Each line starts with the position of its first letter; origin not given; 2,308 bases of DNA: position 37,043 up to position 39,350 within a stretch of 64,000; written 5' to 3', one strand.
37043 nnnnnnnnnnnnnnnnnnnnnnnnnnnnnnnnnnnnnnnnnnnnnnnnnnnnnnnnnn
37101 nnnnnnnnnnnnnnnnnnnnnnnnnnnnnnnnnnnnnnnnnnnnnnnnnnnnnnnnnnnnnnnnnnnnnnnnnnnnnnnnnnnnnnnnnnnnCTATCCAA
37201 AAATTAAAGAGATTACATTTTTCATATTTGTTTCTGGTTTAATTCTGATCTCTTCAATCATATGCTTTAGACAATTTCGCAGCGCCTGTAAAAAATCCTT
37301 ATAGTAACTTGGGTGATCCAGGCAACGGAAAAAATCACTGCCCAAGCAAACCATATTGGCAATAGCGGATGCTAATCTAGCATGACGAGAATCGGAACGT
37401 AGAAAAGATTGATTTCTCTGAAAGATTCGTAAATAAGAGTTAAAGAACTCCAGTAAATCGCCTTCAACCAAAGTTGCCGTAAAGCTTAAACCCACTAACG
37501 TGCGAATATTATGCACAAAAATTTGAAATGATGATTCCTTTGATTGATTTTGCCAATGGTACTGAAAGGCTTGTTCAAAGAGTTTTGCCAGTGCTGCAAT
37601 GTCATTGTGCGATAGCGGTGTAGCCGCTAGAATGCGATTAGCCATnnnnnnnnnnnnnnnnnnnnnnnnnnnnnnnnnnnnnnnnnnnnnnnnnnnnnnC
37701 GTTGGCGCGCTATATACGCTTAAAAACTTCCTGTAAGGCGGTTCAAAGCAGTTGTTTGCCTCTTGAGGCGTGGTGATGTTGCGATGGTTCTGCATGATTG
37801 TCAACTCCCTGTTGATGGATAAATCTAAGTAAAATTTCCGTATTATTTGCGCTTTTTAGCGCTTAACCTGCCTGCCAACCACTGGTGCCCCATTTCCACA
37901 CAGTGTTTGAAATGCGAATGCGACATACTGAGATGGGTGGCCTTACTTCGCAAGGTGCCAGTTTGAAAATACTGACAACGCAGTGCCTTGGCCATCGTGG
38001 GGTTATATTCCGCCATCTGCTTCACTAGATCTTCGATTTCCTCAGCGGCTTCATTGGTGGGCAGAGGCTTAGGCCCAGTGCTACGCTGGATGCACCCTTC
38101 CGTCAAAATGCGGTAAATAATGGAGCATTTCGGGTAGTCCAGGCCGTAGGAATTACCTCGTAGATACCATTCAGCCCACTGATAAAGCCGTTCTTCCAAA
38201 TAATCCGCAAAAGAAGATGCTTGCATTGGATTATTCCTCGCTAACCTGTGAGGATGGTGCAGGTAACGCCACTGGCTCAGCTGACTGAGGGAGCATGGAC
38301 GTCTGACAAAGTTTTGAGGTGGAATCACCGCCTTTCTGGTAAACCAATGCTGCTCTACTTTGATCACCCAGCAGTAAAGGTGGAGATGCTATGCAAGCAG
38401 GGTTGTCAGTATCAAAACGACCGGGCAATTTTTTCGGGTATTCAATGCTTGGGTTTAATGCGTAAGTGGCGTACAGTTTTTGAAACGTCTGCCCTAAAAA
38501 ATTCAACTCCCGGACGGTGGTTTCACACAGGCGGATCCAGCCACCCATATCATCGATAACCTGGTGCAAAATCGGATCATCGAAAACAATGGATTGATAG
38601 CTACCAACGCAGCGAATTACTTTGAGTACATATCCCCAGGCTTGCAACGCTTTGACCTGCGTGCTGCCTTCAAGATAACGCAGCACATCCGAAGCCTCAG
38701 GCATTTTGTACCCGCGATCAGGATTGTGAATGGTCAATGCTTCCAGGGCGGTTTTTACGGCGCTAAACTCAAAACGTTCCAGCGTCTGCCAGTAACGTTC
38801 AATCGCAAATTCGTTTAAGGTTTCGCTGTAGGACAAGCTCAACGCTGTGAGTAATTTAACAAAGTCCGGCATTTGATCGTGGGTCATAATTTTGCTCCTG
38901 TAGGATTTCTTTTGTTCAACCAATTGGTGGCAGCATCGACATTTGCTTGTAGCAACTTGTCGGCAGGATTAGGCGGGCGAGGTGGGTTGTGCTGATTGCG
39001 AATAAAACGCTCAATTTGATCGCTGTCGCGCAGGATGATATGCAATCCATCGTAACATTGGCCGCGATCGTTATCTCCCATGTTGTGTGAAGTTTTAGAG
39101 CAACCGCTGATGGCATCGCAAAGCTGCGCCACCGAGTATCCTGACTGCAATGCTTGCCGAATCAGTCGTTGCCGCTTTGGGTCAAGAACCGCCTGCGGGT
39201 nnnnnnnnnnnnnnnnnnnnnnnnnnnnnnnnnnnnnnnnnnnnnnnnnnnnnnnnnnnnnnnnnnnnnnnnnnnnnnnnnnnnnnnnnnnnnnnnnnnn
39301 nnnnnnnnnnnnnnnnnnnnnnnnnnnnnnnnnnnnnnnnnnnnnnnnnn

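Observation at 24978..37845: Removing the 12.85-kb cargo block restores the canonical Q-stop/pR' junction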

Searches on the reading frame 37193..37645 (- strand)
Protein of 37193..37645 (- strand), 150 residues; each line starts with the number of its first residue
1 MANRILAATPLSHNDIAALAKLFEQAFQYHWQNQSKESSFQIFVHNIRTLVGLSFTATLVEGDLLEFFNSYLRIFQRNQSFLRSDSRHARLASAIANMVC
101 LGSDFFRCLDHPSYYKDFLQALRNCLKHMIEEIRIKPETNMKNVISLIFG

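Call 64: search_protein_families(library=ncbifam, proteins=[window:37193-37645:-], max_evalue=0.00001)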
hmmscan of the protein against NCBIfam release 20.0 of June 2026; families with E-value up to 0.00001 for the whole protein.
window:37193-37645:- (150 aa): 0 families

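Call 76: find_homologous_proteins(query=window:37193-37645:-)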
Query window:37193-37645:- (150 aa): 6 proteins with E <= 0.001 among 71 candidates.
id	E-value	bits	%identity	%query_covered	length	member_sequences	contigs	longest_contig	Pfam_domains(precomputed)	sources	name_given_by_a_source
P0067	1.3e-93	328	100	100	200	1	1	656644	-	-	-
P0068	1.7e-75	269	83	100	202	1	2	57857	-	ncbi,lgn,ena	-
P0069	3.9e-52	194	61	99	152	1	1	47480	-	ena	-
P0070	3.9e-51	191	59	100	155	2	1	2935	-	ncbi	-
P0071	6.8e-49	183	59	100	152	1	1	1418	-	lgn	-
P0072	4.9e-46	174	57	100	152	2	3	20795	-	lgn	-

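Call 77: find_encoding_contigs(protein=P0072, flank=10000, max_places=3)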
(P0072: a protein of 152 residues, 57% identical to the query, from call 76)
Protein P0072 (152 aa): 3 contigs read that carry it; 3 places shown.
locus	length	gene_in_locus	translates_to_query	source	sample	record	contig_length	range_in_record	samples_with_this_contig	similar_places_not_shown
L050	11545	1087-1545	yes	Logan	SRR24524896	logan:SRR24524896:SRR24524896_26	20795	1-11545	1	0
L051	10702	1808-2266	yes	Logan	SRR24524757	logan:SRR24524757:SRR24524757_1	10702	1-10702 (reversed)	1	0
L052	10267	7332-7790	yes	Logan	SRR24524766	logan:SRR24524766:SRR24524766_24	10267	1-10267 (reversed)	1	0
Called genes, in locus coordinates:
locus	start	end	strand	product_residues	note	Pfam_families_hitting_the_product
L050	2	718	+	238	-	?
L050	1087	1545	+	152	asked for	-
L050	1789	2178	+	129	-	PF20901:Sf6_terminase (weak), PF12728:HTH_17 (faint)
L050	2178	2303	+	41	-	-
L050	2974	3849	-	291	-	PF02086:MethyltransfD12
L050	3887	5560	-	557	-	PF02463:SMC_N (weak), PF13175:AAA_15, PF13476:AAA_23 (weak), PF13304:AAA_21, PF13175:AAA_15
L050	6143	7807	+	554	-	PF05157:MshEN, PF00437:T2SSE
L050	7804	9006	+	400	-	PF28597:T2SSF_N (weak), PF00482:T2SSF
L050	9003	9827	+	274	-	PF06750:A24_N_bact, PF01478:Peptidase_A24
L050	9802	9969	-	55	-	-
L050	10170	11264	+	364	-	PF19420:DDAH_eukar, PF04455:Saccharop_dh_N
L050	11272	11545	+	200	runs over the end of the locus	PF01121:CoaE, PF13671:AAA_33 (faint)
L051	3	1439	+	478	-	?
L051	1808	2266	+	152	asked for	-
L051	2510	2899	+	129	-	PF20901:Sf6_terminase (weak), PF12728:HTH_17 (faint)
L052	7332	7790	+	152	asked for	-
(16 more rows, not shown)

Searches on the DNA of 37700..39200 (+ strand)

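Call 7: search_dna_similar(query=window:37700-39200:+, collection=phages, mode=distant, max_rows=30)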
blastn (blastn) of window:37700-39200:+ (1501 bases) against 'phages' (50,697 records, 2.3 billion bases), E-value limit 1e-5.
No match.
